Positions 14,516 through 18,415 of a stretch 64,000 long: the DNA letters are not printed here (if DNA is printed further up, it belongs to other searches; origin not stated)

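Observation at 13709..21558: Self-contained three-gene operon (giant dual-HATPase/PRTase protein + receiver-only protein + DUF2971 protein): candidate undescribed defence/signalling system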

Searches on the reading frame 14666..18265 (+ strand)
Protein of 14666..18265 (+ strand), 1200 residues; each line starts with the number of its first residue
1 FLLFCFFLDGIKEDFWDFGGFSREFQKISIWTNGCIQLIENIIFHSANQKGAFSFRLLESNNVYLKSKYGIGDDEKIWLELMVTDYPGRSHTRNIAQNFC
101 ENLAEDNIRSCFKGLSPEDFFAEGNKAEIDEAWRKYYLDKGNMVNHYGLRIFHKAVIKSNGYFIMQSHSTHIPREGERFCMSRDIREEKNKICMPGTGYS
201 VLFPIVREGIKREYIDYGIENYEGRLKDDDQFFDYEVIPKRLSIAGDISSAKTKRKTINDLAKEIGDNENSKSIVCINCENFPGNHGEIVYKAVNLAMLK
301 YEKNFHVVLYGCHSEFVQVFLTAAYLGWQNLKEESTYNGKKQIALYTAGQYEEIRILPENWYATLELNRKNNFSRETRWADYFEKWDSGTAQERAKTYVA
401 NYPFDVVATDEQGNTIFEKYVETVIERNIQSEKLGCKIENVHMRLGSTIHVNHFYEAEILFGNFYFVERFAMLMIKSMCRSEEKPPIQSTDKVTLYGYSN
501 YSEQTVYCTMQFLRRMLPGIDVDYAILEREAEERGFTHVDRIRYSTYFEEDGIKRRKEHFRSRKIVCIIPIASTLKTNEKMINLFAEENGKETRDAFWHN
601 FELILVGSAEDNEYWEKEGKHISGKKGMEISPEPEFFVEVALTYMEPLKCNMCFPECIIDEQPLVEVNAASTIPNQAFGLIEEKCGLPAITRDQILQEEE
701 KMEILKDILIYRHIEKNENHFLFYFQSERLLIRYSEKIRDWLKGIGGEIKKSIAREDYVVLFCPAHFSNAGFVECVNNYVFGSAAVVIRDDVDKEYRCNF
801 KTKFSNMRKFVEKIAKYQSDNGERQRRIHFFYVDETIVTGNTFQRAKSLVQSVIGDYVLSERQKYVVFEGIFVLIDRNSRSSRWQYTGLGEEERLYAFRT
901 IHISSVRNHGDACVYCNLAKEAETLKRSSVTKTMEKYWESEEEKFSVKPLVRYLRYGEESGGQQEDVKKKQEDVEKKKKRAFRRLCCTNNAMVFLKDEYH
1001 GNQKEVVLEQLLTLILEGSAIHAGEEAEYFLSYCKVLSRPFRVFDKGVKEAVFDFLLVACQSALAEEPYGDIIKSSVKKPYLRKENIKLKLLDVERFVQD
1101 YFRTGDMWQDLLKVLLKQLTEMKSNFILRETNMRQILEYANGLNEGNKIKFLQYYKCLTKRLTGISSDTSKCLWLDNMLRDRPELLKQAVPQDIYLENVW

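Call 70: search_protein_representatives(alignment_id=A9)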
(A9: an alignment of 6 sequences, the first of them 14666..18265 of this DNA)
Query: 6 sequences, 1192 profile positions. Proteins with E-value up to 0.001 (for the whole library): 1229; up to 1e-10: 1129; up to 1e-30: 850. The best 150 are listed.
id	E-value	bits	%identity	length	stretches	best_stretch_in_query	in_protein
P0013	0.0e+00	1676.7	-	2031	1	1-1192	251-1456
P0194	0.0e+00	1579.4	-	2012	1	1-1192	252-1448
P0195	0.0e+00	1456.8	-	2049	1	1-1192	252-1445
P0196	0.0e+00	1441.0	-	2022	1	1-1192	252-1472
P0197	0.0e+00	1385.8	-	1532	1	1-1192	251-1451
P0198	0.0e+00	1381.8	-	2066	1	1-1192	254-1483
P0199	0.0e+00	1372.1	-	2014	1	2-1192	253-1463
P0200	0.0e+00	1370.7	-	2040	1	4-1192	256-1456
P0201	0.0e+00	1346.6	-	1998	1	1-1192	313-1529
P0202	0.0e+00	1342.5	-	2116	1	1-1192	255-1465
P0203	0.0e+00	1315.1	-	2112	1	1-1192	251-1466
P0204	0.0e+00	1310.8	-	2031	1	1-1192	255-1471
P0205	0.0e+00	1299.2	-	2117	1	1-1192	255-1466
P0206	0.0e+00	1233.0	-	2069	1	1-1192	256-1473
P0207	0.0e+00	1185.4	-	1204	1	1-944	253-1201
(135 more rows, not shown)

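Call 71: find_related_loci(query=A9, collection=genome_contigs, flank=10000)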
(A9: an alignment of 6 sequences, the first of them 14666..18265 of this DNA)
Query A9 (1200 aa) in genome_contigs; peptide patterns used: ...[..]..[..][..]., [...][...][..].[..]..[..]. (x = any residue, [..] = any of these).
144 stretches matched a pattern; 44 encode a relative of the query (tblastn E <= 1e-3); 44 distinct loci.
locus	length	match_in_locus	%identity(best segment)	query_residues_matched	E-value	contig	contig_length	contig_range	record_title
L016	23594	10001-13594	59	9-1200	0e+0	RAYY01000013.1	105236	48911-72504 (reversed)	Bacterium D16-56 strain D16-56 Scaffold13_1, whole genome shotgun sequence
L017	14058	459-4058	58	1-1200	0e+0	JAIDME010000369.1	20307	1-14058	MAG: Acetatifactor sp. isolate SC0339_S6_7 SC0339_S6_7_contig_369, whole genome shotgun sequence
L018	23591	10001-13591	40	1-1198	0e+0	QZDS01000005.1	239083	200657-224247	Bacterium 1xD8-48 strain 1xD8-48 Scaffold5_1, whole genome shotgun sequence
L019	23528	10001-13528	40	26-1199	0e+0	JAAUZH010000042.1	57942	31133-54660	MAG: Lachnospiraceae bacterium isolate Mgla_MAG_0-bin_6 c_000000092648, whole genome shotgun sequence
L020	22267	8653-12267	38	1-1199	0e+0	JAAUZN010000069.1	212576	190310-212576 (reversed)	MAG: Lachnospiraceae bacterium isolate Mgla_MAG_5-bin_23 c_000000037343, whole genome shotgun sequence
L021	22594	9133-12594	38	1-1179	0e+0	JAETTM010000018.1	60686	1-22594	MAG: Lachnospiraceae bacterium isolate S4_Bin4 scaffold_702_2, whole genome shotgun sequence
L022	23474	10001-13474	39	34-1177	0e+0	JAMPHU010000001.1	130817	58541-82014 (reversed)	MAG: Candidatus Gastranaerophilales bacterium isolate NALB_7961_9 Scaffold_#1__SCF_001___130817_bp, whole genome shotgun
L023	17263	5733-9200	38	1-1179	0e+0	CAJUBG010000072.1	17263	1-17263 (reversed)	MAG TPA_asm: uncultured Dorea sp. isolate MGBC118412 genome assembly, contig: MGBC118412.72, whole genome shotgun sequen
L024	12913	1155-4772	39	1-1199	0e+0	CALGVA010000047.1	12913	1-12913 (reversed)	MAG TPA_asm: uncultured Lachnospiraceae bacterium isolate DRR014786_bin.81_CONCOCT_v1.1_MAG genome assembly, contig: ERZ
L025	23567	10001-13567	38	1-1194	0e+0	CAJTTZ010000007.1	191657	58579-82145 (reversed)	MAG TPA_asm: uncultured Lachnospiraceae bacterium isolate MGBC108897 genome assembly, contig: MGBC108897.7, whole genome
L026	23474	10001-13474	38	1-1179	0e+0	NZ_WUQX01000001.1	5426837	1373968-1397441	Sporofaciens musculi strain WCA-9-b2 tig00000001_pilon, whole genome shotgun sequence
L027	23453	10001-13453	37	1-1177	0e+0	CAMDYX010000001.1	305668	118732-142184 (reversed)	MAG: uncultured Agathobacter sp. isolate SRR11489786_bin.32_metaWRAP_v1.3_MAG genome assembly, contig: ERZ11466831.3, wh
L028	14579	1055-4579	37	1-1176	0e+0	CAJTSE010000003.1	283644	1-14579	MAG TPA_asm: uncultured Acetatifactor sp. isolate MGBC113460 genome assembly, contig: MGBC113460.3, whole genome shotgun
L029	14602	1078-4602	37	1-1176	0e+0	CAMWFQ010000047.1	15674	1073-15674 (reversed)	MAG TPA_asm: uncultured Lachnospiraceae bacterium isolate SRR13528209_bin.12_metawrap_v1.3_MAG genome assembly, contig:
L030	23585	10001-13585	39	16-1199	0e+0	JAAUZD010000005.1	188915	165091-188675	MAG: Lachnospiraceae bacterium isolate Mgla_MAG_17-bin_4 c_000000010717, whole genome shotgun sequence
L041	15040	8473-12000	30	32-1179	5e-121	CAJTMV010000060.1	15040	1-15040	MAG TPA_asm: uncultured Eubacterium sp. isolate MGBC104730 genome assembly, contig: MGBC104730.60, whole genome shotgun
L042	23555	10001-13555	31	3-1179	2e-125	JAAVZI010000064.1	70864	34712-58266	MAG: Lachnospiraceae bacterium isolate ABMPRH_301_1 k141_1148009, whole genome shotgun sequence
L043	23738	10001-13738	28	31-1179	7e-114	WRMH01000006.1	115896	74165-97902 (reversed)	MAG: Oscillospiraceae bacterium isolate Th196P3bin70 Ga0099364_10000155, whole genome shotgun sequence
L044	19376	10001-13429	28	27-1179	5e-113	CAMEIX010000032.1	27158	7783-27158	MAG: uncultured Lachnospiraceae bacterium isolate SRR15057922_bin.30_metaWRAP_v1.3_MAG genome assembly, contig: ERZ10407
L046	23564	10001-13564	28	32-1179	8e-110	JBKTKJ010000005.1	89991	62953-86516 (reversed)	MAG: Eubacterium sp. isolate 19-2_29 NODE_350_length_89991_cov_19.086651, whole genome shotgun sequence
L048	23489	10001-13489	28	3-1179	4e-102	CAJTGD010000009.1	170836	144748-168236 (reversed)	Lachnospiraceae bacterium isolate C84_6_DL94_Fmh genome assembly, contig: MGBC000187.9, whole genome shotgun sequence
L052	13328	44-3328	27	76-1179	2e-93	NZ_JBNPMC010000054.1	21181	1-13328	Bariatricus sp. SGI.154 HD273_53, whole genome shotgun sequence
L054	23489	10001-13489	27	78-1199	3e-87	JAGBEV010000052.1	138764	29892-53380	MAG: Lachnospiraceae bacterium isolate RGIG9054 Water_deer_Rectum-4__c272626, whole genome shotgun sequence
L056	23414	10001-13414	25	61-1179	3e-82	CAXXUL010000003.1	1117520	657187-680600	MAG: Christensenellaceae bacterium isolate 01a02c0c-5802-4c47-8e2d-6646ecf7da28 genome assembly, contig: contig_3, whole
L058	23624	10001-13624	28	37-1198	3e-61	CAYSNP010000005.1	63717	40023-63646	MAG TPA_asm: uncultured Christensenellaceae bacterium isolate binchicken_co139_91 genome assembly, contig: NODE_471_leng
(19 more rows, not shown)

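Call 75: search_protein_families(library=pfam, proteins=[L041:13532-14146:+, L042:15091-15687:+, L043:15498-16055:+, L044:15027-15620:+, L046:15100-15675:+, L048:15084-15629:+, L052:4873-5514:+, L054:14905-15504:+, L056:15190-15750:+, L058:15251-15808:+], max_evalue=1)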
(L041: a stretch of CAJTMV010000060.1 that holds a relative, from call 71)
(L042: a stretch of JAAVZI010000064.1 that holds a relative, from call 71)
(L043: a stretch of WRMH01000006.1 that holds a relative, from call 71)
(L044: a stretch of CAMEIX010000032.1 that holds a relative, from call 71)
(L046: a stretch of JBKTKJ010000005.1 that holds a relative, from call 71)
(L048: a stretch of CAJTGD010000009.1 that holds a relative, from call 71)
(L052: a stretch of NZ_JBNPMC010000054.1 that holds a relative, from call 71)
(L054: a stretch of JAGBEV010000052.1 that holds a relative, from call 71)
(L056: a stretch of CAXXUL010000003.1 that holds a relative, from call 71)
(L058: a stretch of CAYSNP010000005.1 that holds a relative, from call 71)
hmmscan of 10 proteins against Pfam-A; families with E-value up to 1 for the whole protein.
L041:13532-14146:+ (205 aa): 4 families
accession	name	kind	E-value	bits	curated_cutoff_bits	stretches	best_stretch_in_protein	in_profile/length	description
PF23001.1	MBTP1_N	-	0.025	15.3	27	0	131-161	17-47/80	Membrane-bound Site-1 Protease Family N-terminal domain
PF17476.7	Binary_toxB_3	-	0.11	13.2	28.4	1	41-88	51-94/102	Clostridial binary toxin B/anthrax toxin PA domain 3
PF01517.23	HDV_ag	-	0.15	12.5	27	1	71-113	32-73/187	Hepatitis delta virus delta antigen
PF19649.4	DUF6152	-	0.2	12.2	27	1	72-110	21-59/98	Family of unknown function (DUF6152)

L042:15091-15687:+ (199 aa): 1 family
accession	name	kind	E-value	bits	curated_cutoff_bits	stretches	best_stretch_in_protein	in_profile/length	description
PF08804.16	gp32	-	0.047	14.1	26.8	1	80-129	78-125/208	gp32 DNA binding protein like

L043:15498-16055:+ (186 aa): 0 families

L044:15027-15620:+ (198 aa): 1 family
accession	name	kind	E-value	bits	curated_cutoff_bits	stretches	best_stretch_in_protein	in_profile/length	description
PF20541.3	DUF6756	-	0.045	14.1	27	0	62-81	98-116/160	Family of unknown function (DUF6756)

L046:15100-15675:+ (192 aa): 0 families

L048:15084-15629:+ (182 aa): 2 families
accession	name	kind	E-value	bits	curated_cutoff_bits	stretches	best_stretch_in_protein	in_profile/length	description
PF09911.14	DUF2140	-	0.12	12.3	34.3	1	72-136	35-99/187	Uncharacterized protein conserved in bacteria (DUF2140)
PF25169.1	DUF7830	-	0.23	11.8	27.5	1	29-50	49-68/72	Domain of unknown function (DUF7830)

L052:4873-5514:+ (214 aa): 0 families

L054:14905-15504:+ (200 aa): 0 families

L056:15190-15750:+ (187 aa): 0 families

L058:15251-15808:+ (186 aa): 0 families

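Call 80: search_protein_families(library=pfam, alignment_id=A10, max_evalue=0.00001)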
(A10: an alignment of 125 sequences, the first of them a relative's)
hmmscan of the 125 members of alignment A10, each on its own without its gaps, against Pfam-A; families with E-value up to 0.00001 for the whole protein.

A. member 1, L018:6350-7774:+ (475 aa): 2 families
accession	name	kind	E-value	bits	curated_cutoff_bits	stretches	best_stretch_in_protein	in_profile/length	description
PF02436.23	PYC_OADA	-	2.4e-56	191.1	27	1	306-469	3-176/201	Conserved carboxylase domain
PF00682.25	HMGL-like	-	5.9e-16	59.1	29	1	146-278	128-258/260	HMGL-like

B. families by the number of members that match (of 125 scanned): 170 families (the first 25 are shown)
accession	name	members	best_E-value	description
PF16363.11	GDP_Man_Dehyd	5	6.9e-143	GDP-mannose 4,6 dehydratase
PF01370.27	Epimerase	5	3.8e-70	NAD dependent epimerase/dehydratase family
PF04321.23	RmlD_sub_bind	4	4.5e-14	RmlD substrate binding domain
PF00005.33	ABC_tran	3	7.4e-36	ABC transporter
PF00535.33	Glycos_transf_2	3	9.7e-36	Glycosyl transferase family 2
PF00589.27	Phage_integrase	3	9.5e-28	Phage integrase family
PF01073.25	3Beta_HSD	3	1.1e-14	3-beta hydroxysteroid dehydrogenase/isomerase family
PF13641.12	Glyco_tranf_2_3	3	8.3e-13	Glycosyltransferase like family 2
PF07993.18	NAD_binding_4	3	2.4e-12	Male sterility protein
PF13304.12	AAA_21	3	2.7e-09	AAA domain, putative AbiEii toxin, Type IV TA system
PF07959.18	Fucose_pyrophosphorylase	2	1.1e-89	Fucose pyrophosphorylase domain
PF13189.12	Cytidylate_kin2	2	3.2e-50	Cytidylate kinase-like family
PF09820.16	AAA-ATPase_like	2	4.3e-44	Predicted AAA-ATPase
PF04055.27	Radical_SAM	2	3.4e-27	Radical SAM superfamily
PF01381.28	HTH_3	2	4.2e-20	Helix-turn-helix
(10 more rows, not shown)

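Call 81: search_protein_families(library=padloc, alignment_id=A10, max_evalue=1e-10)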
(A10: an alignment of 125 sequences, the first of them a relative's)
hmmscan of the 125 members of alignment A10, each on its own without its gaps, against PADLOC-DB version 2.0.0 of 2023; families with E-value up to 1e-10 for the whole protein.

A. member 1, L018:6350-7774:+ (475 aa): 0 families

B. families by the number of members that match (of 125 scanned): 46 families (the first 25 are shown)
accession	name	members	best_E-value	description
PDLC04135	mad3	4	4.5e-32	mads_3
PDLC04957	PDC-S20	1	2.7e-157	-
PDLC01439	typeIV_DinG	1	2.5e-117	CAS-IV-A; associated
PDLC04958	PDC-S20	1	8.4e-86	-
PDLC04790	PDC-S01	1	2.2e-59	-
PDLC04959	PDC-S20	1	5.5e-52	-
PDLC01457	WYL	1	4.8e-50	"CAS-I,CAS-II,CAS-III,CAS-IV,CAS-V,CAS-VI; associated_signaling"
PDLC01097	C3a214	1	1.2e-41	GlgB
PDLC04606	PDC-M37B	1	1.6e-41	-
PDLC04605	PDC-M37B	1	3.9e-35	-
PDLC03838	DolB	1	2.2e-32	-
PDLC04956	PDC-S20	1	1.5e-31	-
PDLC00407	ThsA1|ThsA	1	1.8e-31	STALD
PDLC00409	ThsA1|ThsA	1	2.9e-30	STALD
PDLC01652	WYL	1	1.4e-25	"CAS-I,CAS-II,CAS-III,CAS-IV,CAS-V,CAS-VI; associated_signaling"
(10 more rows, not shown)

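Call 83: search_protein_families(library=pfam, alignment_id=A11, max_evalue=0.1)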
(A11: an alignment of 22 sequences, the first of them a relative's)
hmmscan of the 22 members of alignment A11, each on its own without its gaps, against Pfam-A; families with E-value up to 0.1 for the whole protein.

A. member 1, P0299 (2354 aa): 1 family
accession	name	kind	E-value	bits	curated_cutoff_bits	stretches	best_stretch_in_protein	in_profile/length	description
PF05008.21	V-SNARE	-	0.072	14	25.9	0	2256-2289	46-79/92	Vesicle transport v-SNARE protein N-terminus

B. families by the number of members that match (of 22 scanned): 8 families
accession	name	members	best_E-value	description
PF20649.3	COG5_C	1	0.012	Conserved oligomeric Golgi complex subunit 5, C-terminal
PF25190.1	Tad5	1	0.026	Type I Thoeris inhibitor Tad5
PF05504.16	Spore_GerAC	1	0.027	Spore germination B3/ GerAC like, C-terminal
PF23482.1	YLR146W-A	1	0.028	YLR146W-A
PF12209.13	SAC3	1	0.04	Leucine permease transcriptional regulator helical domain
PF22300.2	NGO_1070-like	1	0.05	NGO_1070-like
PF05008.21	V-SNARE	1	0.072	Vesicle transport v-SNARE protein N-terminus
PF18821.6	LPD7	1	0.077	Large polyvalent protein-associated domain 7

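Call 88: find_related_loci(query=A9, collection=viral_contigs, flank=10000)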
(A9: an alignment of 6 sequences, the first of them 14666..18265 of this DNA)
Query A9 (1200 aa) in viral_contigs; peptide patterns used: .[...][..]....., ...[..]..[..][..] (x = any residue, [..] = any of these).
20 stretches matched a pattern, but none encodes a relative of the query by tblastn (E <= 1e-3).
